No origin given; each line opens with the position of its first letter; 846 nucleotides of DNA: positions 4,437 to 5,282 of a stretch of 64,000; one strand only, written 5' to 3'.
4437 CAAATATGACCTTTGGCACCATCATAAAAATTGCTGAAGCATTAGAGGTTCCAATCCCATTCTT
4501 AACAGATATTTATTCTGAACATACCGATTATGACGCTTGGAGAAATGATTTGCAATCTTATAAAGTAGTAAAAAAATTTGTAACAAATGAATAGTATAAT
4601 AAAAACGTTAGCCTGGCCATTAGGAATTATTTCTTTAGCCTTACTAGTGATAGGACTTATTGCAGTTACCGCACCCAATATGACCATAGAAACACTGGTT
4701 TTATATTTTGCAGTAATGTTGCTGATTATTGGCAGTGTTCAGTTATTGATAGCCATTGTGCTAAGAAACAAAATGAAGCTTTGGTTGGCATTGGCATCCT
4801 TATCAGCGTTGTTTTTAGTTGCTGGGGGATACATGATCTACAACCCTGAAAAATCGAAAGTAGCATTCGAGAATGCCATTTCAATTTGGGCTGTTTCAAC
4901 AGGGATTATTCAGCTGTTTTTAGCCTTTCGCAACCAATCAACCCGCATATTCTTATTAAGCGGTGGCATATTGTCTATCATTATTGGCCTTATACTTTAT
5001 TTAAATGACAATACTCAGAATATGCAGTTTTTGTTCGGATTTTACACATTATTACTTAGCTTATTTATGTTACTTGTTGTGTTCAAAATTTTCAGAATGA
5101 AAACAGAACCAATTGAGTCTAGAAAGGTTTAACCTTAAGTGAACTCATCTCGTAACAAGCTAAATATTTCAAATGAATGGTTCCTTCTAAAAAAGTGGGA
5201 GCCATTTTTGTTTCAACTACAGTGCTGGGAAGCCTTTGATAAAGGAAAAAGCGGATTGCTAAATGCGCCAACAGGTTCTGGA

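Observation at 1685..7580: Remodelled ligase-associated DNA damage response (LADDR) operon with an embedded XRE-HTH regulator and DUF308 membrane protein, and no PdeM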

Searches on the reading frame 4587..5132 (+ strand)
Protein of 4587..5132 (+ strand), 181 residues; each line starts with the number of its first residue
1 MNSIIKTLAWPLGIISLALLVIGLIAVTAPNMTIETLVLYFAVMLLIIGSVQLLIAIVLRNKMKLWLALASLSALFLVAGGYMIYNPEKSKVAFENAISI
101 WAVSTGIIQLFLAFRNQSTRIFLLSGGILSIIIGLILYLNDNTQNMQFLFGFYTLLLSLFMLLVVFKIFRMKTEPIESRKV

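Call 3: search_protein_families(library=pfam, proteins=[window:4587-5132:+], max_evalue=0.01)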
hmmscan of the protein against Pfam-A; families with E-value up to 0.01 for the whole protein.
window:4587-5132:+ (181 aa): 1 family
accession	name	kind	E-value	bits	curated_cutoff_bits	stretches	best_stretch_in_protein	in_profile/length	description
PF03729.18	DUF308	-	1.8e-16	60.6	25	2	73-137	3-71/73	Short repeat of unknown function (DUF308)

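Call 4: search_protein_families(library=ncbifam, proteins=[window:4587-5132:+], max_evalue=0.01)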
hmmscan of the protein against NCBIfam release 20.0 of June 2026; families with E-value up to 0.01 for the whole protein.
window:4587-5132:+ (181 aa): 1 family
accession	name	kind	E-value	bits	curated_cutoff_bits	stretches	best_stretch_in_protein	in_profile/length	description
NF007577.0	PRK10209.1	equivalog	6.4e-05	22.8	189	1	9-169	21-180/190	HdeD family acid-resistance protein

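Call 15: find_encoding_contigs(protein=window:4587-5132:+, flank=10000, max_places=10)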
Protein window:4587-5132:+ (181 aa): 15 contigs read that carry it; 10 places shown.
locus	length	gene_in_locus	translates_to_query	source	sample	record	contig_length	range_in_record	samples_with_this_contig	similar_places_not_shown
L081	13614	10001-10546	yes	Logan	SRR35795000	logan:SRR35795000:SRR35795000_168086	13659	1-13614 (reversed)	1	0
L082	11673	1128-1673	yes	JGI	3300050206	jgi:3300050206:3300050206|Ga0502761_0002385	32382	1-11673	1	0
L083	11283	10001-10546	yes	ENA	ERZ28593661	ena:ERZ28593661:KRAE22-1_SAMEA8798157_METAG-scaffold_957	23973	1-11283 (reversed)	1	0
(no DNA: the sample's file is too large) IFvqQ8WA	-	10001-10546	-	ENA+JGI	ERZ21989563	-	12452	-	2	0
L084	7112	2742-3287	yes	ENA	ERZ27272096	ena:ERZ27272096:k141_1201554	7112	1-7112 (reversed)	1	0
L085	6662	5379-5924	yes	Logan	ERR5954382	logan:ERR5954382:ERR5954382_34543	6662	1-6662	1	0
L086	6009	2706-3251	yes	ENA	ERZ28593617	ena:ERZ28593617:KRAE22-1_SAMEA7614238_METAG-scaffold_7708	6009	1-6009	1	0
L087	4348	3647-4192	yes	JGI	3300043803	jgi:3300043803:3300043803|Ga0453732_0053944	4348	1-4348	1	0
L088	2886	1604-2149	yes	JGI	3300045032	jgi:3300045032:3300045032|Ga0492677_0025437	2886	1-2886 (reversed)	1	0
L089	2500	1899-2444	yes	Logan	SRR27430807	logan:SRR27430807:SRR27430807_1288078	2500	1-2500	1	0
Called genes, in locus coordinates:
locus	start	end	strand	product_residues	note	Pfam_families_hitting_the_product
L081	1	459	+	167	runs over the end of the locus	?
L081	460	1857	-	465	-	PF01565:FAD_binding_4, PF02913:FAD-oxidase_C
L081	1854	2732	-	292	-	-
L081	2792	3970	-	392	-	PF00108:Thiolase_N, PF00109:ketoacyl-synt (weak), PF02803:Thiolase_C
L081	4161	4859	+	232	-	PF01063:Aminotran_4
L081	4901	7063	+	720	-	PF10459:Peptidase_S46, PF13365:Trypsin_2 (faint)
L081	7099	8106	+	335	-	-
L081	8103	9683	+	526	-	PF04675:DNA_ligase_A_N, PF01068:DNA_ligase_A_M, PF09414:RNA_ligase (weak), PF04679:DNA_ligase_A_C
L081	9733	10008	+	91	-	PF13560:HTH_31 (weak), PF12844:HTH_19, PF13443:HTH_26 (faint), PF01381:HTH_3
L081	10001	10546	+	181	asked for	PF03729:DUF308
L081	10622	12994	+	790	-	PF00270:DEAD, PF04851:ResIII, PF00271:Helicase_C, PF19306:WHD_Lhr, PF08494:DEAD_assoc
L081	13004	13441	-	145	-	PF03061:4HBT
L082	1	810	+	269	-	?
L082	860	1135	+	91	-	PF13560:HTH_31 (weak), PF12844:HTH_19, PF13443:HTH_26 (faint), PF01381:HTH_3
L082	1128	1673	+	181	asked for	PF03729:DUF308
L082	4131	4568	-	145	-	PF03061:4HBT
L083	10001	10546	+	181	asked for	PF03729:DUF308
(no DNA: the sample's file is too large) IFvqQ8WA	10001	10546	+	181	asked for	PF03729:DUF308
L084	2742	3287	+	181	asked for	PF03729:DUF308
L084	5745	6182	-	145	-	PF03061:4HBT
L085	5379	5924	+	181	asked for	PF03729:DUF308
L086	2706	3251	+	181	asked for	PF03729:DUF308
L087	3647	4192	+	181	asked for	PF03729:DUF308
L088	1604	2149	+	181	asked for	PF03729:DUF308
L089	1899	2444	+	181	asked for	PF03729:DUF308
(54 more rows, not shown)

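Call 16: find_homologous_proteins(query=window:4587-5132:+, max_evalue=0.001)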
Query window:4587-5132:+ (181 aa): 26 proteins with E <= 0.001 among 1418 candidates.
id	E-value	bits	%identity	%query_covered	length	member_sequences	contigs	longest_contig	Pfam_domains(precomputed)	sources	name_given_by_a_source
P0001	1.1e-101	356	100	100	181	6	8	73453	PF03729.19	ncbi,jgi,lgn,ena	jgi:uncharacterized membrane protein HdeD (DUF308 family)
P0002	1.4e-92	326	90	100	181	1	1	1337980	PF03729.19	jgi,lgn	jgi:uncharacterized membrane protein HdeD (DUF308 family)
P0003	2.4e-50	189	58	94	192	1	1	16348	PF03729.19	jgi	jgi:uncharacterized membrane protein HdeD (DUF308 family)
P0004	3.6e-49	185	54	96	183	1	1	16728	PF03729.19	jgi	jgi:uncharacterized membrane protein HdeD (DUF308 family)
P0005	7.5e-45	171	52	83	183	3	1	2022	PF03729.19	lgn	-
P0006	2.0e-44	170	50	99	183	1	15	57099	PF03729.19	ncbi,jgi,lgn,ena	ncbi:MAG: HdeD family acid-resistance protein [Bacteroidota bacterium]|jgi:uncharacterized membrane 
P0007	6.1e-22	97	38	97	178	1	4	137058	PF03729.19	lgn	-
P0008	4.0e-20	91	35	98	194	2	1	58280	PF03729.19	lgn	-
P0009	8.5e-20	90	35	94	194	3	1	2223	PF03729.19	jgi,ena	jgi:uncharacterized membrane protein HdeD (DUF308 family)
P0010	1.7e-19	89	38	84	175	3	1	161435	PF03729.19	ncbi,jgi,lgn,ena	jgi:uncharacterized membrane protein HdeD (DUF308 family)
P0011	3.1e-19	88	33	99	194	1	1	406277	PF03729.19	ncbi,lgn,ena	-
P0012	3.8e-19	87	35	94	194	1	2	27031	PF03729.19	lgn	-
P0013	1.2e-17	83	37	86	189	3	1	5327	PF03729.19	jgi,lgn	jgi:uncharacterized membrane protein HdeD (DUF308 family)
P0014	5.6e-15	74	33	94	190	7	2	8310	PF03729.19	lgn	-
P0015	1.4e-13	69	33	100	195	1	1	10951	PF03729.19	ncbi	-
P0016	5.5e-13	67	34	97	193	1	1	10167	PF03729.19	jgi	jgi:uncharacterized membrane protein HdeD (DUF308 family)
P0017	6.1e-13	67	33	97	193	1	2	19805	PF03729.19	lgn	-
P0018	1.0e-12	67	33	97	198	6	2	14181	PF03729.19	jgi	jgi:uncharacterized membrane protein HdeD (DUF308 family)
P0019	5.2e-12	64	32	77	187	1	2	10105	PF03729.19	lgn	-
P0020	5.6e-12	64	27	78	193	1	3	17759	PF03729.19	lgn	-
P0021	4.0e-11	61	31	94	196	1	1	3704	PF03729.19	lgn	-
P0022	9.3e-11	60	28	85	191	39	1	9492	PF03729.19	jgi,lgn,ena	jgi:uncharacterized membrane protein HdeD (DUF308 family)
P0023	1.3e-10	60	30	99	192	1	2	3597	PF03729.19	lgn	-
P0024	1.5e-10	60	30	97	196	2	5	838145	PF03729.19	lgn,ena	-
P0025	3.3e-10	58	30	97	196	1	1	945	PF03729.19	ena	-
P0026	5.3e-8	51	26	85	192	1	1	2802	PF03729.19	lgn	-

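Call 18: find_encoding_contigs(protein=P0002, flank=10000, max_places=2)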
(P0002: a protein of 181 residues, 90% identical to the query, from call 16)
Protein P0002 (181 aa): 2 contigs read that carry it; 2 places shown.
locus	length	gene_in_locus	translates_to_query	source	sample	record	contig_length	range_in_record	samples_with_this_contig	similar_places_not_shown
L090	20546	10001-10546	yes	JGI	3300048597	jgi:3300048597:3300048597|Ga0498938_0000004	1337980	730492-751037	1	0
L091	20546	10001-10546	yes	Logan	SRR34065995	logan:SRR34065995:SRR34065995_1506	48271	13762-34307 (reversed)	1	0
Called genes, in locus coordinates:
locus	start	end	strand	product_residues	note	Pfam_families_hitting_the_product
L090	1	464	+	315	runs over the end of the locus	PF01545:Cation_efflux, PF16916:ZT_dimer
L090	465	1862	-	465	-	PF01565:FAD_binding_4, PF02913:FAD-oxidase_C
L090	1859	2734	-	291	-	-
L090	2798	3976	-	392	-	PF00108:Thiolase_N, PF00109:ketoacyl-synt (weak), PF02803:Thiolase_C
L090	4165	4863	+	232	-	PF01063:Aminotran_4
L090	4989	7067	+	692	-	PF10459:Peptidase_S46, PF13365:Trypsin_2 (faint)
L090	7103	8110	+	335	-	-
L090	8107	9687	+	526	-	PF04675:DNA_ligase_A_N, PF01068:DNA_ligase_A_M, PF01331:mRNA_cap_enzyme (faint), PF09414:RNA_ligase (weak), PF04679:DNA_ligase_A_C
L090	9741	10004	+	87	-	PF13560:HTH_31 (weak), PF12844:HTH_19, PF13443:HTH_26 (weak), PF01381:HTH_3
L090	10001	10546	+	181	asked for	PF03729:DUF308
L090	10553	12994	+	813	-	PF00270:DEAD, PF04851:ResIII, PF00271:Helicase_C, PF19306:WHD_Lhr, PF08494:DEAD_assoc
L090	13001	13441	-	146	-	PF03061:4HBT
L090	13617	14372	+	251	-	PF12864:DUF3822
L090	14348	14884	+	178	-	PF03602:Cons_hypoth95, PF13847:Methyltransf_31, PF13649:Methyltransf_25, PF01564:Spermine_synth (weak)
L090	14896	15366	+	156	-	PF01467:CTP_transf_like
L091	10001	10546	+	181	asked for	PF03729:DUF308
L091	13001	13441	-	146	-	PF03061:4HBT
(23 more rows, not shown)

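Call 19: find_encoding_contigs(protein=P0003, flank=10000, max_places=2)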
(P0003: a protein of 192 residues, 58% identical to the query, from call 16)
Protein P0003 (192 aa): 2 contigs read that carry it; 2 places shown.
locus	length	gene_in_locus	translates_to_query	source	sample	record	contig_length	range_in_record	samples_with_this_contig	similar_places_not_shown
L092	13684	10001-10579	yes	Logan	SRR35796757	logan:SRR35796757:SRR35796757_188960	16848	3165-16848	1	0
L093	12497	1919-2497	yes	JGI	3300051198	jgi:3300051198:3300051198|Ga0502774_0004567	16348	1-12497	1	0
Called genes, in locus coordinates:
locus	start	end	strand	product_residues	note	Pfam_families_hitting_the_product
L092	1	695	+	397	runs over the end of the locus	PF02417:Chromate_transp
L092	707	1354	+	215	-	PF13620:CarboxypepD_reg (weak), PF13715:CarbopepD_reg_2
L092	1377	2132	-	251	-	PF04029:2-ph_phosp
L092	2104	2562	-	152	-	-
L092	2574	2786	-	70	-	-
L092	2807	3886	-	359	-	PF01571:GCV_T, PF08669:GCV_T_C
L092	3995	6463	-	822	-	PF17764:PriA_3primeBD, PF04851:ResIII, PF00270:DEAD, PF18319:Zn_ribbon_PriA, PF00271:Helicase_C (weak), PF18074:PriA_C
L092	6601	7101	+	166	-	PF01451:LMWPc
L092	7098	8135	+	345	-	-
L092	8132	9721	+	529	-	PF04675:DNA_ligase_A_N, PF01068:DNA_ligase_A_M, PF04679:DNA_ligase_A_C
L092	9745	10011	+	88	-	PF12844:HTH_19 (weak), PF01381:HTH_3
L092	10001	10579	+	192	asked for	PF03729:DUF308 (weak)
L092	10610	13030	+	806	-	PF00270:DEAD, PF04851:ResIII, PF00271:Helicase_C, PF19306:WHD_Lhr, PF08494:DEAD_assoc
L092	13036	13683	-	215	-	?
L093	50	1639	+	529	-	PF04675:DNA_ligase_A_N, PF01068:DNA_ligase_A_M, PF04679:DNA_ligase_A_C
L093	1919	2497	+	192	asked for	PF03729:DUF308 (weak)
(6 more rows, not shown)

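Call 20: find_encoding_contigs(protein=P0004, flank=10000, max_places=2)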
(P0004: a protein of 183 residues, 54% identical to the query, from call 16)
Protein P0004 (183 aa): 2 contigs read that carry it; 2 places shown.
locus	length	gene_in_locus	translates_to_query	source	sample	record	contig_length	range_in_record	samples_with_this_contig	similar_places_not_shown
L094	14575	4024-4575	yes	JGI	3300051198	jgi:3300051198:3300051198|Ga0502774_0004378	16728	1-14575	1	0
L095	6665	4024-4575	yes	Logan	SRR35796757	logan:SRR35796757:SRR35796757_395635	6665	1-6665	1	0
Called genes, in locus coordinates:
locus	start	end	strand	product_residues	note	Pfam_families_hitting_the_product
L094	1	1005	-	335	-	?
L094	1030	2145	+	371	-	-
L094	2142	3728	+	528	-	PF04675:DNA_ligase_A_N, PF01068:DNA_ligase_A_M, PF04679:DNA_ligase_A_C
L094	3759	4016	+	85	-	PF13560:HTH_31 (weak), PF12844:HTH_19, PF01381:HTH_3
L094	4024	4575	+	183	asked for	PF03729:DUF308 (weak)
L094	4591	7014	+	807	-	PF00270:DEAD, PF04851:ResIII, PF00271:Helicase_C, PF19306:WHD_Lhr, PF08494:DEAD_assoc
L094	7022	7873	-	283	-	PF02634:FdhD-NarQ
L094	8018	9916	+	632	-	PF07719:TPR_2 (faint), PF25060:ARM_TT21_2nd (faint), PF14559:TPR_19 (faint), PF07676:PD40 (weak), PF00691:OmpA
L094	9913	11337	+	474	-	PF00753:Lactamase_B, PF12706:Lactamase_B_2 (faint), PF16661:Lactamase_B_6, PF10996:Beta-Casp, PF07521:RMMBL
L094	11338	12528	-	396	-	PF07396:Porin_O_P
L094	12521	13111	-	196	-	PF01121:CoaE, PF13238:AAA_18 (weak)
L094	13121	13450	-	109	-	PF02699:YajC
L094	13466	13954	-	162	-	PF07610:DUF1573, PF22544:HYDIN_VesB_CFA65-like_Ig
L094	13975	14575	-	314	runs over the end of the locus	PF01029:NusB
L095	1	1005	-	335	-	?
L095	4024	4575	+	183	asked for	PF03729:DUF308 (weak)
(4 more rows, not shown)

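Call 21: find_encoding_contigs(protein=P0006, flank=10000, max_places=3)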
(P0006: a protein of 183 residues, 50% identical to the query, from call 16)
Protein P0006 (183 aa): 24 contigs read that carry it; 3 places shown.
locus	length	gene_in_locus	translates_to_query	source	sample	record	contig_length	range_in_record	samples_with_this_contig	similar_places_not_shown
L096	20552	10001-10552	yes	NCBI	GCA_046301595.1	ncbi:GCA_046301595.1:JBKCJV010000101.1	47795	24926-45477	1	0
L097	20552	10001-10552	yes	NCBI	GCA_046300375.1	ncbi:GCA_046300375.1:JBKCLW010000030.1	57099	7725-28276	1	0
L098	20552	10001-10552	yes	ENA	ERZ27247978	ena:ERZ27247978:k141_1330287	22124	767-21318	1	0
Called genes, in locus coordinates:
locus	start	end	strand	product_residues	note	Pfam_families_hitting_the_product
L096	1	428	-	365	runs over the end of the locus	PF00817:IMS, PF11798:IMS_HHH (weak), PF21999:IMS_HHH_1, PF11799:IMS_C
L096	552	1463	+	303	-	PF00005:ABC_tran, PF13304:AAA_21, PF13732:DrrA1-3_C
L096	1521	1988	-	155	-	PF00075:RNase_H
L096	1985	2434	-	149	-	PF13673:Acetyltransf_10, PF00583:Acetyltransf_1, PF13508:Acetyltransf_7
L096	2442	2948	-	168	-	-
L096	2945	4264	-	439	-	PF08245:Mur_ligase_M, PF02875:Mur_ligase_C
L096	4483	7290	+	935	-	PF00133:tRNA-synt_1, PF09334:tRNA-synt_1g, PF13603:tRNA-synt_1_2, PF08264:Anticodon_1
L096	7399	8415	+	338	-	-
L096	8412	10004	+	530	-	PF04675:DNA_ligase_A_N, PF01068:DNA_ligase_A_M, PF09414:RNA_ligase (weak), PF04679:DNA_ligase_A_C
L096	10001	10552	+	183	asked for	PF03729:DUF308 (weak)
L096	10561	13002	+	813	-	PF00270:DEAD, PF04851:ResIII (weak), PF00271:Helicase_C, PF19306:WHD_Lhr, PF08494:DEAD_assoc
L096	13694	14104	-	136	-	PF02367:TsaE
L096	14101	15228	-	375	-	-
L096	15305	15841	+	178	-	PF00578:AhpC-TSA, PF08534:Redoxin, PF13905:Thioredoxin_8 (weak)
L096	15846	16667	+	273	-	PF00106:adh_short, PF08659:KR, PF13561:adh_short_C2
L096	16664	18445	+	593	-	PF03485:Arg_tRNA_synt_N, PF00750:tRNA-synt_1d, PF05746:DALR_1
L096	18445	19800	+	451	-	PF07719:TPR_2 (faint)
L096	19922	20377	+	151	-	PF17886:ArsA_HSP20 (faint), PF00011:HSP20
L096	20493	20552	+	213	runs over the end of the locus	PF00160:Pro_isomerase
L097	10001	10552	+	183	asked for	PF03729:DUF308 (weak)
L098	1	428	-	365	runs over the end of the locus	PF00817:IMS, PF11798:IMS_HHH (weak), PF21999:IMS_HHH_1, PF11799:IMS_C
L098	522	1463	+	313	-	PF00005:ABC_tran, PF13304:AAA_21, PF13732:DrrA1-3_C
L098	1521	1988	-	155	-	PF00075:RNase_H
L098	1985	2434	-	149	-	PF13673:Acetyltransf_10, PF00583:Acetyltransf_1, PF13508:Acetyltransf_7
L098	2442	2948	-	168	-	-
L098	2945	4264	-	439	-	PF08245:Mur_ligase_M, PF02875:Mur_ligase_C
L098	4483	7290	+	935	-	PF00133:tRNA-synt_1, PF09334:tRNA-synt_1g, PF13603:tRNA-synt_1_2, PF08264:Anticodon_1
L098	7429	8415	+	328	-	-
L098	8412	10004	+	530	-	PF04675:DNA_ligase_A_N, PF01068:DNA_ligase_A_M, PF09414:RNA_ligase (weak), PF04679:DNA_ligase_A_C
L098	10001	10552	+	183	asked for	PF03729:DUF308 (weak)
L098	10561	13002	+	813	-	PF00270:DEAD, PF04851:ResIII (weak), PF00271:Helicase_C, PF19306:WHD_Lhr, PF08494:DEAD_assoc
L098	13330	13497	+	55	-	-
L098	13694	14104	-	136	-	PF02367:TsaE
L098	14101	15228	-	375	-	-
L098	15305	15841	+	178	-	PF00578:AhpC-TSA, PF08534:Redoxin, PF13905:Thioredoxin_8 (weak)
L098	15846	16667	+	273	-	PF00106:adh_short, PF08659:KR, PF13561:adh_short_C2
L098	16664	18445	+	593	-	PF03485:Arg_tRNA_synt_N, PF00750:tRNA-synt_1d, PF05746:DALR_1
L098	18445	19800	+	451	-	PF07719:TPR_2 (faint)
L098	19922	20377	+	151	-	PF17886:ArsA_HSP20 (faint), PF00011:HSP20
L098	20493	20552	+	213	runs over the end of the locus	PF00160:Pro_isomerase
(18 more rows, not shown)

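Call 22: find_encoding_contigs(protein=P0007, flank=8000, max_places=2)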
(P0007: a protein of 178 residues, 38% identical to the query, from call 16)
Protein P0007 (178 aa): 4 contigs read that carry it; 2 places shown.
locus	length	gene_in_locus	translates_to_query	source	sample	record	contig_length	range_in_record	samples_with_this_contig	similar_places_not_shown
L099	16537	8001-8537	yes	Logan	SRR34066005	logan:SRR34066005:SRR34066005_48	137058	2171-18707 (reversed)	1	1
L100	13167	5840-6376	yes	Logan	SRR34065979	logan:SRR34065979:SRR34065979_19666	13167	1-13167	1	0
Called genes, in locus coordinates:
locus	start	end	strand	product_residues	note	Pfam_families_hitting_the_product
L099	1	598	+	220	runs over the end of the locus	-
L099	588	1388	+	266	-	-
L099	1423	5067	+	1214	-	PF25778:DUF7948, PF00801:PKD (weak), PF18911:PKD_4, PF00801:PKD (weak), PF18911:PKD_4, PF13585:CHU_C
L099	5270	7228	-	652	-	PF07696:7TMR-DISMED2, PF07695:7TMR-DISM_7TM, PF07730:HisKA_3 (weak), PF02518:HATPase_c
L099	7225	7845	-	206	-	PF00072:Response_reg, PF00196:GerE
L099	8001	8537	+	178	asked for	PF03729:DUF308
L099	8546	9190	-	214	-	PF05175:MTS, PF06325:PrmA (weak), PF13489:Methyltransf_23 (weak), PF13847:Methyltransf_31, PF08241:Methyltransf_11 (faint), PF08242:Methyltransf_12 (faint), PF13649:Methyltransf_25, PF07669:Eco57I (weak)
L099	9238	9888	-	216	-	PF12766:Pyridox_oxase_2, PF01243:PNPOx_N, PF10590:PNP_phzG_C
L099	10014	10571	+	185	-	PF02622:DUF179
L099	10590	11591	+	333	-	PF02424:ApbE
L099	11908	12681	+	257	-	PF01503:PRA-PH (faint), PF03819:MazG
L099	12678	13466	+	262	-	PF01569:PAP2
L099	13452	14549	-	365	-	PF25917:BSH_RND (weak), PF25919:BSH_CusB (weak), PF25973:BSH_CzcB (weak)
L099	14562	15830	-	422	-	PF12704:MacB_PCD, PF02687:FtsX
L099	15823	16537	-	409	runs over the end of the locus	PF12704:MacB_PCD, PF02687:FtsX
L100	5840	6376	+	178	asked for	PF03729:DUF308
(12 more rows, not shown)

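Call 23: find_encoding_contigs(protein=P0010, flank=8000, max_places=2)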
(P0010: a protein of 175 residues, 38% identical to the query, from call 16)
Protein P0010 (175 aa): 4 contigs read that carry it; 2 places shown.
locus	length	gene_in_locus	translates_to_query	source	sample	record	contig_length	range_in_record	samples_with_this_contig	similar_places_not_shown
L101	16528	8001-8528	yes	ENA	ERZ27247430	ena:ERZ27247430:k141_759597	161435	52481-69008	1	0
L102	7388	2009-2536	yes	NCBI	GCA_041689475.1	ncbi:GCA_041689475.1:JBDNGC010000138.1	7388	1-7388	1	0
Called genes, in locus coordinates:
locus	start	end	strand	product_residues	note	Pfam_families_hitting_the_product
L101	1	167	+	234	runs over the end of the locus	-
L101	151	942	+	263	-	PF04338:DUF481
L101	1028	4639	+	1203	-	PF25778:DUF7948, PF06739:SBBP (faint), PF00801:PKD (weak), PF18911:PKD_4, PF00801:PKD, PF18911:PKD_4, PF13585:CHU_C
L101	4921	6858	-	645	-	PF07696:7TMR-DISMED2, PF07695:7TMR-DISM_7TM, PF07730:HisKA_3, PF02518:HATPase_c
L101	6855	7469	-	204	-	PF00072:Response_reg, PF00196:GerE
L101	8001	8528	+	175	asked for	PF03729:DUF308 (weak)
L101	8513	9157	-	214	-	PF05175:MTS, PF06325:PrmA, PF13847:Methyltransf_31, PF01170:UPF0020 (weak), PF08241:Methyltransf_11 (weak), PF08242:Methyltransf_12 (weak), PF13649:Methyltransf_25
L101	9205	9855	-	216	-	PF12766:Pyridox_oxase_2, PF01243:PNPOx_N, PF10590:PNP_phzG_C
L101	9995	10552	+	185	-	PF02622:DUF179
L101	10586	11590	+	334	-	PF02424:ApbE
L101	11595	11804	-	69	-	-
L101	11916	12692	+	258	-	PF01503:PRA-PH (faint), PF03819:MazG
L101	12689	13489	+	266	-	PF01569:PAP2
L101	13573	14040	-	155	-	-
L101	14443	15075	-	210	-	PF00578:AhpC-TSA, PF08534:Redoxin, PF10417:1-cysPrx_C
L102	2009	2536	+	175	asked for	PF03729:DUF308 (weak)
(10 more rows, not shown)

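Call 24: find_encoding_contigs(protein=P0011, flank=8000, max_places=2)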
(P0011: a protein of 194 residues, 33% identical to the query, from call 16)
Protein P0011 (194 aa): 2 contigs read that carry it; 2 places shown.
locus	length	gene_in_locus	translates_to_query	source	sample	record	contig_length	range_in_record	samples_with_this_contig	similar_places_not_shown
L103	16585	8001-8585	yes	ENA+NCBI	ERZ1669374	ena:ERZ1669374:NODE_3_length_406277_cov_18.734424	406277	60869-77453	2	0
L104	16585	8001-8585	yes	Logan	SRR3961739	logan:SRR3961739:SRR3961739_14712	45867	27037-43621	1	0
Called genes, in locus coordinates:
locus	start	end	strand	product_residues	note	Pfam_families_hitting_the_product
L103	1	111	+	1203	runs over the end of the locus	PF25778:DUF7948, PF00801:PKD, PF18911:PKD_4, PF00801:PKD (weak), PF18911:PKD_4, PF13585:CHU_C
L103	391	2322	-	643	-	PF07696:7TMR-DISMED2, PF07695:7TMR-DISM_7TM, PF07730:HisKA_3, PF02518:HATPase_c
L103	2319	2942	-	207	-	PF00072:Response_reg, PF00196:GerE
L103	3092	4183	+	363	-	PF25954:Beta-barrel_RND_2 (faint), PF25990:Beta-barrel_YknX (weak)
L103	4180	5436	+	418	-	PF12704:MacB_PCD, PF02687:FtsX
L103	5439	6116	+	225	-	PF02463:SMC_N (faint), PF00005:ABC_tran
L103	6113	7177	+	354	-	PF06580:His_kinase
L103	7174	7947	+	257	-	PF00072:Response_reg, PF04397:LytTR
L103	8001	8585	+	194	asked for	PF03729:DUF308 (weak)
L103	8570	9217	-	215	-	PF05175:MTS, PF13489:Methyltransf_23 (faint), PF06325:PrmA, PF01170:UPF0020 (faint), PF13847:Methyltransf_31, PF08241:Methyltransf_11 (faint), PF08242:Methyltransf_12 (faint), PF13649:Methyltransf_25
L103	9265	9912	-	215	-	PF12766:Pyridox_oxase_2, PF01243:PNPOx_N, PF10590:PNP_phzG_C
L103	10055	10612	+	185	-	PF02622:DUF179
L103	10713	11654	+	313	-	PF02424:ApbE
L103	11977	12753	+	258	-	PF01503:PRA-PH (faint), PF03819:MazG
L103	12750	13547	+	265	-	PF01569:PAP2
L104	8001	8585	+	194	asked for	PF03729:DUF308 (weak)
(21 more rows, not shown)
